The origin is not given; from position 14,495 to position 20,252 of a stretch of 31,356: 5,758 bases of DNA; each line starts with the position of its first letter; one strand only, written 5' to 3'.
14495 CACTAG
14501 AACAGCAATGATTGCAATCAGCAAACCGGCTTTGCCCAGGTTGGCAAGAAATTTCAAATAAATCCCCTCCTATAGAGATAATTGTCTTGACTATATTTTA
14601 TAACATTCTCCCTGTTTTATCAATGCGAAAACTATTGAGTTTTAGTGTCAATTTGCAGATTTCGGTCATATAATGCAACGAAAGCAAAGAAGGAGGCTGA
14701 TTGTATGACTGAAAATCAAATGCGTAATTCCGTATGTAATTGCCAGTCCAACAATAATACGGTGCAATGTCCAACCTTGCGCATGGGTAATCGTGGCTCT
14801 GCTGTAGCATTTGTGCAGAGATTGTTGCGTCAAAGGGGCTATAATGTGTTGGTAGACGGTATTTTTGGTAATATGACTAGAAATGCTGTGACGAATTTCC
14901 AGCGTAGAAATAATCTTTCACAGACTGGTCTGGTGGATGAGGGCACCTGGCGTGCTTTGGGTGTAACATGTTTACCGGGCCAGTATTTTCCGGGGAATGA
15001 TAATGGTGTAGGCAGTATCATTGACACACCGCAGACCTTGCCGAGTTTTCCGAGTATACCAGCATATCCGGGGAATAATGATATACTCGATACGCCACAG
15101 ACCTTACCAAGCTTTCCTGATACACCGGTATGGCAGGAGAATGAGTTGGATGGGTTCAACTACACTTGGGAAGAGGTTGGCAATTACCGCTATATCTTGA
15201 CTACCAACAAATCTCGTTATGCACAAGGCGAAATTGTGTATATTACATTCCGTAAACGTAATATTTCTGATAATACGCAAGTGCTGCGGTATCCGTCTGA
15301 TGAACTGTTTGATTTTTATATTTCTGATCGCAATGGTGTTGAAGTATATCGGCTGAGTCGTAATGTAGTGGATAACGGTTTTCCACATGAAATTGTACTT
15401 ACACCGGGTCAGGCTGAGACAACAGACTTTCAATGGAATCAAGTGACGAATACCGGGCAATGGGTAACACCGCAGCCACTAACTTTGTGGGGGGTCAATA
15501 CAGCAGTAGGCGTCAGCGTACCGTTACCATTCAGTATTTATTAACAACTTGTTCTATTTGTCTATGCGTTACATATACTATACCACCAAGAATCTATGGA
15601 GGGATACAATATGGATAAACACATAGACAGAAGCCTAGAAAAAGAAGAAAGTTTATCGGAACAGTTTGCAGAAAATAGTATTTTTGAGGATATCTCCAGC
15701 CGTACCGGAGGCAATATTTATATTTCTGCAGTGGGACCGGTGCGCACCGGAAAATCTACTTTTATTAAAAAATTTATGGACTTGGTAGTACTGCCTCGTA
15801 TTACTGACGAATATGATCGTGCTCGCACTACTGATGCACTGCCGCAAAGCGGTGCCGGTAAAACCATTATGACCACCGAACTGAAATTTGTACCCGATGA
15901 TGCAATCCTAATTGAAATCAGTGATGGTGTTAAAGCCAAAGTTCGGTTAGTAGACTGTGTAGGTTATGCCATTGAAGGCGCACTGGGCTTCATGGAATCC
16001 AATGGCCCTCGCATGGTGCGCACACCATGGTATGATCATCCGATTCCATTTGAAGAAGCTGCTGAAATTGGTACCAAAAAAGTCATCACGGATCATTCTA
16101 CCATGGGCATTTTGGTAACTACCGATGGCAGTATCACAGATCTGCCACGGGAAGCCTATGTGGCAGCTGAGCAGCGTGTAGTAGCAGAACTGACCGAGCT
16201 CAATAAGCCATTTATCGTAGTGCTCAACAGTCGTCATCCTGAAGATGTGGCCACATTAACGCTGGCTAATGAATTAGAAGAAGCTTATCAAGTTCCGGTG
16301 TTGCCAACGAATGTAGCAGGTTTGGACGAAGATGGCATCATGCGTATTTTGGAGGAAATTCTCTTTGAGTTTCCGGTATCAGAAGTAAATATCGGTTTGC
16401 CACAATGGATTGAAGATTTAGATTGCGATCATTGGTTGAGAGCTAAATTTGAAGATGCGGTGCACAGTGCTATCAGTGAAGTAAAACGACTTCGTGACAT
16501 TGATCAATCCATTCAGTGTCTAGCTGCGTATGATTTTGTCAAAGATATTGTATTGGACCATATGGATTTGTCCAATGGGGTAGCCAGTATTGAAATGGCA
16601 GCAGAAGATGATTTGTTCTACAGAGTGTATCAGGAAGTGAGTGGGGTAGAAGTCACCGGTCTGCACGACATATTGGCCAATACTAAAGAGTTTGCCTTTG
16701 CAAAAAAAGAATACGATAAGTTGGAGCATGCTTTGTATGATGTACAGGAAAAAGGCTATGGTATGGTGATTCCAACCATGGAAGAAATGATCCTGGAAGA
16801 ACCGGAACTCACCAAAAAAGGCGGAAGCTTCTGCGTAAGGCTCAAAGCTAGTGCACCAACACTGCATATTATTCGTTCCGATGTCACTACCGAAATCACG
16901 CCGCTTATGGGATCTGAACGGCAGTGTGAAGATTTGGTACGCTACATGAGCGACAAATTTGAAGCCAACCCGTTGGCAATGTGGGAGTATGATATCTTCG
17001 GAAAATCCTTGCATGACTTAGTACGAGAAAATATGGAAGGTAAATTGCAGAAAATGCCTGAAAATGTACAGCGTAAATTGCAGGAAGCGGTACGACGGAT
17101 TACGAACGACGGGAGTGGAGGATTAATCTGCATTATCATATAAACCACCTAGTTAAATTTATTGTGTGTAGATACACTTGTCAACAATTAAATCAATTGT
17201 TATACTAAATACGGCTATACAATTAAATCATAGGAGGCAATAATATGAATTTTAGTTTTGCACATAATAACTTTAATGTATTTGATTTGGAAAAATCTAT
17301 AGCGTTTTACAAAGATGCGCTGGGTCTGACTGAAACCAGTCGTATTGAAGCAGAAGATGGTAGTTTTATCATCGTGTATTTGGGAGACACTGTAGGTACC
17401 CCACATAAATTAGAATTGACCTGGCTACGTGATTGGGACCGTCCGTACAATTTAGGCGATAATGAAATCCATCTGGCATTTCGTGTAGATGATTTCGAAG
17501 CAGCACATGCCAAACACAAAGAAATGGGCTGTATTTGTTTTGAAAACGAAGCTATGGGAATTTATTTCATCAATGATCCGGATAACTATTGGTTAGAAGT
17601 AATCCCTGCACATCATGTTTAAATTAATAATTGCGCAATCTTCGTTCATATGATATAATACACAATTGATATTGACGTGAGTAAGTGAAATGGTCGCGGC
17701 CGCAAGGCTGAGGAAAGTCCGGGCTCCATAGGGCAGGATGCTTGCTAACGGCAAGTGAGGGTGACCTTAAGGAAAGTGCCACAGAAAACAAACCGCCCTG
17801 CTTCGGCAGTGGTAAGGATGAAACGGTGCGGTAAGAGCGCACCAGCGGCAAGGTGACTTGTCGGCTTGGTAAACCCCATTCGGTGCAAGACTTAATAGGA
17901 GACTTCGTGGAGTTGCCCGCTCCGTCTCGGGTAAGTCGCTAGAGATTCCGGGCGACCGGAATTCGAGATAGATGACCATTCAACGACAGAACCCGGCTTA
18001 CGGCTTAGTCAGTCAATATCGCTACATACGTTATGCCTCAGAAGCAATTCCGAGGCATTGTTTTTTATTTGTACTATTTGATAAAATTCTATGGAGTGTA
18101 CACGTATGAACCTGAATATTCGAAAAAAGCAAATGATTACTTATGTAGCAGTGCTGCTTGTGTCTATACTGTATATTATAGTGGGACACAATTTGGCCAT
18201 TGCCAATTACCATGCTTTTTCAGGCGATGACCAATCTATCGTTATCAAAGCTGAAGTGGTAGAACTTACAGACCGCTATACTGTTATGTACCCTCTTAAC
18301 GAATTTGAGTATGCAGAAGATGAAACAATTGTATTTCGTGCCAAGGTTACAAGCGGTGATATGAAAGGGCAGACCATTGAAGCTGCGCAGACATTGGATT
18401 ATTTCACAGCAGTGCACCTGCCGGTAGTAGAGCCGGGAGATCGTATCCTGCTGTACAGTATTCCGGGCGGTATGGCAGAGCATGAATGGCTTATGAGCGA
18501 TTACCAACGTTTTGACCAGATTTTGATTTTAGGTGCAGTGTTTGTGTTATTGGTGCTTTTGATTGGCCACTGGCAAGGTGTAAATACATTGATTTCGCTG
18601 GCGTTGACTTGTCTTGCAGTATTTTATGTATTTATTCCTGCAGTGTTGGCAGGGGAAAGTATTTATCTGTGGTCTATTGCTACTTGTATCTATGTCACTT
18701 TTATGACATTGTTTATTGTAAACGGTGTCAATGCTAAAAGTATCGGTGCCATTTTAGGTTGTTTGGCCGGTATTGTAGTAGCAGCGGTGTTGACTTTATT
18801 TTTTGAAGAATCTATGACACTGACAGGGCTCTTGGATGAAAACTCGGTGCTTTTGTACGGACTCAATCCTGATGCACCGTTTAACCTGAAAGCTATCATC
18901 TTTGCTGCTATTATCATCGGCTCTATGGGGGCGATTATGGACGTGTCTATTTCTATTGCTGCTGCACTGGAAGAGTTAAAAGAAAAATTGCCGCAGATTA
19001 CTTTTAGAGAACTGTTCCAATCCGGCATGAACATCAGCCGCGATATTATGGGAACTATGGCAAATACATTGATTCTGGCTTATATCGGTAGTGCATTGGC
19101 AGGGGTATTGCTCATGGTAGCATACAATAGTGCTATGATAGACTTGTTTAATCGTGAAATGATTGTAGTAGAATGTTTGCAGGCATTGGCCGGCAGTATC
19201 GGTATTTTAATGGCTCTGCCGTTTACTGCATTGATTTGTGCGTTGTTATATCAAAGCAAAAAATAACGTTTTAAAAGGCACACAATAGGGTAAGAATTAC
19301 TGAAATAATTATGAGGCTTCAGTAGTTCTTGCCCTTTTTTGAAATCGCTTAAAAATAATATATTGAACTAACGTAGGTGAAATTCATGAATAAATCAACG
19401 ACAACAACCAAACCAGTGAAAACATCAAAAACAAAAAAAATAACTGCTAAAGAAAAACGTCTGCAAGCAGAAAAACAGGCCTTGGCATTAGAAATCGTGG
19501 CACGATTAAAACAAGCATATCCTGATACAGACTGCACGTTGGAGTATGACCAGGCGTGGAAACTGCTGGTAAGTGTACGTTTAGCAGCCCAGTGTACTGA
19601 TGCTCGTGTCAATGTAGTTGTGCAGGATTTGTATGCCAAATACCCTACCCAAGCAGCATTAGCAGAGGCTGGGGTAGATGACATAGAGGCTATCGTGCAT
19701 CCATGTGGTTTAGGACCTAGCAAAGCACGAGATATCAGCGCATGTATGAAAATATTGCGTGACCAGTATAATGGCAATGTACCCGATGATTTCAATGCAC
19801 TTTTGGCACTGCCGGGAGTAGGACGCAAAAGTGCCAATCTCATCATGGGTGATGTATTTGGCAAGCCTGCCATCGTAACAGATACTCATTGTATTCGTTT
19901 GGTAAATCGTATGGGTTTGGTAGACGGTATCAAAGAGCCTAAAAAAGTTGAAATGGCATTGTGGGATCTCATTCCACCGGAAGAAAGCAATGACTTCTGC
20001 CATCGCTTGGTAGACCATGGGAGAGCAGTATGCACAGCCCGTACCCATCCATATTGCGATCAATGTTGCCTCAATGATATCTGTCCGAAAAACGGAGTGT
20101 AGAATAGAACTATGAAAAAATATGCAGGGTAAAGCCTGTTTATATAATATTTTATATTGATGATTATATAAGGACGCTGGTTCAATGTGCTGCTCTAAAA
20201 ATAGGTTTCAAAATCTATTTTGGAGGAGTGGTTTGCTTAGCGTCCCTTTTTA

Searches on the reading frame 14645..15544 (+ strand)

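Call 24: search_protein_families(library=pfam, proteins=[window:14645-15544:+], max_evalue=0.00001)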
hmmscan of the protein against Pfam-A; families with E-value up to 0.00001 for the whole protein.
window:14645-15544:+ (299 aa): 3 families
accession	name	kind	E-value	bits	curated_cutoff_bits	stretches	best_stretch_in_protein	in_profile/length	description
PF01471.23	PG_binding_1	-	4.4e-17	62.4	23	1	50-105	1-57/57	Putative peptidoglycan binding domain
PF12690.13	BsuPI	-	1.6e-09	38.1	22.9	1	185-272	1-89/101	Intracellular proteinase inhibitor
PF09374.15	PG_binding_3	-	4.8e-08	33.5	24.6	1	53-89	2-35/76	Predicted Peptidoglycan domain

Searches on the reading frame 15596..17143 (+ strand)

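Call 24: search_protein_families(library=pfam, proteins=[window:15596-17143:+], max_evalue=0.00001)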
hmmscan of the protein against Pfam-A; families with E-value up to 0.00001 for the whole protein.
window:15596-17143:+ (515 aa): 3 families
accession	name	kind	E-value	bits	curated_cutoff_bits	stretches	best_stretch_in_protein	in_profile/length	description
PF09547.16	SpoIVA_ATPase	-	4.9e-109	363.7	26.6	1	26-260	3-237/237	Stage IV sporulation protein A, ATPase domain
PF20438.3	SpoIVA_middle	-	2.3e-60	204.2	25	1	261-439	1-179/179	Stage IV sporulation protein A, middle domain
PF20439.3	SpoIVA_C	-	6.6e-31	106.7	25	1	440-515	1-76/76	Sporulation stage IV protein A, C-terminal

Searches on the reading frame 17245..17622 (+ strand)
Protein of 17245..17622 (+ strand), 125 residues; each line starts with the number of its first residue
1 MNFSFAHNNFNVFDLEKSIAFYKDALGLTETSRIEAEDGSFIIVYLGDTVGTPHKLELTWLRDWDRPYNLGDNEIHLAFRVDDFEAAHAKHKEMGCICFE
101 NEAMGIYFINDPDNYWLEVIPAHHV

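Call 24: search_protein_families(library=pfam, proteins=[window:17245-17622:+], max_evalue=0.00001)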
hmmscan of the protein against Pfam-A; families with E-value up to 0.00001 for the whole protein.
window:17245-17622:+ (125 aa): 2 families
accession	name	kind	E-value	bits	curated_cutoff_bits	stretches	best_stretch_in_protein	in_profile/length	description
PF00903.31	Glyoxalase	-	3.3e-11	44.1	20.6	1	5-119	2-121/121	Glyoxalase/Bleomycin resistance protein/Dioxygenase superfamily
PF13669.12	Glyoxalase_4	-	1.4e-07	32.3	27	1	9-101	4-96/109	Glyoxalase/Bleomycin resistance protein/Dioxygenase superfamily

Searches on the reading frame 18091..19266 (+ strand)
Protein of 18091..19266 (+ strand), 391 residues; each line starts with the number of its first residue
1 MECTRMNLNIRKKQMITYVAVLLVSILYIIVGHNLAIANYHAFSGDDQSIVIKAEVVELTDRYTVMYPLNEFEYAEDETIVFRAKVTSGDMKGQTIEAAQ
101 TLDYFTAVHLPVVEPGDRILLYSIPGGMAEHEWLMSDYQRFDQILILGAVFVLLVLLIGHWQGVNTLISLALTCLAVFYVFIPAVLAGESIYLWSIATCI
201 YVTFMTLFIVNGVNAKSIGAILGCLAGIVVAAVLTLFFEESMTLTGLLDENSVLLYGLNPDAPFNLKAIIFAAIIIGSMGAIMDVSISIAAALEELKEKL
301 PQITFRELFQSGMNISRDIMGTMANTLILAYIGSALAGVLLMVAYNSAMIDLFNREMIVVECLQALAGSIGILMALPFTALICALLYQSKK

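Call 24: search_protein_families(library=pfam, proteins=[window:18091-19266:+], max_evalue=0.00001)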
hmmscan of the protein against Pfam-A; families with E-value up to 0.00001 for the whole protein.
window:18091-19266:+ (391 aa): 1 family
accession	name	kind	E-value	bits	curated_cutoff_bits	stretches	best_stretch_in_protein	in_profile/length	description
PF07907.16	YibE_F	-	6e-77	258.9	27.2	1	144-384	1-240/241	YibE/F-like protein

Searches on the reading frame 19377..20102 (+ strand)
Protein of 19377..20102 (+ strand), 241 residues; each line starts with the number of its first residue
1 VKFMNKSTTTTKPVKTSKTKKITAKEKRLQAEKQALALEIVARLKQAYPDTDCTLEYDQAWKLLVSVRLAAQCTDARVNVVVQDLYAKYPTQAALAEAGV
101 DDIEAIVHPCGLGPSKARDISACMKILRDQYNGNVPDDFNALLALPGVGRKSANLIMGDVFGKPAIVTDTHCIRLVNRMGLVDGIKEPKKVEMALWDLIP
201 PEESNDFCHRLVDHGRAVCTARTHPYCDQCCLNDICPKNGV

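Call 25: search_protein_families(library=pfam, proteins=[window:19377-20102:+], max_evalue=0.00001)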
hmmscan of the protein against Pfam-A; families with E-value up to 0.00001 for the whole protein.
window:19377-20102:+ (241 aa): 2 families
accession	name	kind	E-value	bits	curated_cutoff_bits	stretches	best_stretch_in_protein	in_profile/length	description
PF00730.31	HhH-GPD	-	4.1e-19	69.4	26.2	1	66-201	2-108/108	HhH-GPD superfamily base excision DNA repair protein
PF00633.29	HHH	-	2.3e-06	27.6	24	0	131-157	2-28/30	Helix-hairpin-helix motif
